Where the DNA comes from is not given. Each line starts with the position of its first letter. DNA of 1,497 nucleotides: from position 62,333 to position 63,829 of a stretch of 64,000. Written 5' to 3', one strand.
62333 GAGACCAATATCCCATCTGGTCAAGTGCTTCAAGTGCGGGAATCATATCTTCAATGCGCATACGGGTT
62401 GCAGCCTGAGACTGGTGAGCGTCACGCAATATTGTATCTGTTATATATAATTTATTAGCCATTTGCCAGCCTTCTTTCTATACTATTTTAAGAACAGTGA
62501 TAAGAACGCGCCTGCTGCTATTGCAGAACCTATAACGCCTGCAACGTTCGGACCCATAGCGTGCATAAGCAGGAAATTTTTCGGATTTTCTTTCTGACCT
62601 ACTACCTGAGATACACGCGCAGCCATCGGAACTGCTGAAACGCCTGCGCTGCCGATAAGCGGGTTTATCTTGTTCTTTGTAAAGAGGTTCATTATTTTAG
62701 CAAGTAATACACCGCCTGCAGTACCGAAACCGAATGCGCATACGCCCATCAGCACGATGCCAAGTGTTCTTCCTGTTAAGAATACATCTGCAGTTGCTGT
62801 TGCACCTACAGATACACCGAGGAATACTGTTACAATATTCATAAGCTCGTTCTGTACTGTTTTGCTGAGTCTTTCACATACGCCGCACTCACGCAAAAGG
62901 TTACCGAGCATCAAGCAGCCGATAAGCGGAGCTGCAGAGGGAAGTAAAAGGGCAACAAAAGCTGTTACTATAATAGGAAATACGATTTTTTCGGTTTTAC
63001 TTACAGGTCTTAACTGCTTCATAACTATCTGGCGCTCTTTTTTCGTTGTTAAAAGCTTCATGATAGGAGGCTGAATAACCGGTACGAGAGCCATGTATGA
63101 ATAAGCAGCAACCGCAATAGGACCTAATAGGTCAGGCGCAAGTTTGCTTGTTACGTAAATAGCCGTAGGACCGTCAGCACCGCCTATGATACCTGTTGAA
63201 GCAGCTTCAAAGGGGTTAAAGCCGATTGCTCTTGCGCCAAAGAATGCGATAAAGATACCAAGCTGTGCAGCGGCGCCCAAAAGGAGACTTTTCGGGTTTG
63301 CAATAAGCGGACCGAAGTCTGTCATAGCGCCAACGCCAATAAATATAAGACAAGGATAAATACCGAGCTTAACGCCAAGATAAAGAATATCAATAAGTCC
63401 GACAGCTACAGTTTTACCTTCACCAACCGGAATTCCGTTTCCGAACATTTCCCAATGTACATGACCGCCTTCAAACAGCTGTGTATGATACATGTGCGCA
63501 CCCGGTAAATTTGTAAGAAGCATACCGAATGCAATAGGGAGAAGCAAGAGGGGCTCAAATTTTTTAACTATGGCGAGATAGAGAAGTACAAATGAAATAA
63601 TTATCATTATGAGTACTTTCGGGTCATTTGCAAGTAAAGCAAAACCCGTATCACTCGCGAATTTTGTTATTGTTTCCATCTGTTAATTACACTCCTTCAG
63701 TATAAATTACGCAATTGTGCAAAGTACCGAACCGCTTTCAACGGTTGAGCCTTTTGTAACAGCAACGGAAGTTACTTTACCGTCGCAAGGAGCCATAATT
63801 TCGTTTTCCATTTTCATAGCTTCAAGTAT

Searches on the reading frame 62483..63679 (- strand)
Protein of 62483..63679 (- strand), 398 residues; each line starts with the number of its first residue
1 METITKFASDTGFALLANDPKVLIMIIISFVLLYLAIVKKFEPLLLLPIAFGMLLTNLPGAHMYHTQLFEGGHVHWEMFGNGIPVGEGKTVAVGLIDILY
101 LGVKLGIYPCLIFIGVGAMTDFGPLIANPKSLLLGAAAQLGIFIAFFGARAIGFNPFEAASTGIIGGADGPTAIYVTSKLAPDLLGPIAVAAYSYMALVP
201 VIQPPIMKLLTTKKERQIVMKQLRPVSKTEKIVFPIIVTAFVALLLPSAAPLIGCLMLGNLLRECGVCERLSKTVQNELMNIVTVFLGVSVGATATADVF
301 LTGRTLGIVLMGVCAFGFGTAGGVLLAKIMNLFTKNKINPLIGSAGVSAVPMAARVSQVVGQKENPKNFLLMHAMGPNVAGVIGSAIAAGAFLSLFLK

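Call 70: search_protein_families(library=pfam, proteins=[window:62483-63679:-], max_evalue=0.00001)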
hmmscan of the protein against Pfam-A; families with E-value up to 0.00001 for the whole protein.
window:62483-63679:- (398 aa): 1 family
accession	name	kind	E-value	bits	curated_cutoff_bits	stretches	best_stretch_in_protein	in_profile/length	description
PF03977.18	OAD_beta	-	1e-164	548.1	31.6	1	23-396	3-349/349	Na+-transporting oxaloacetate decarboxylase beta subunit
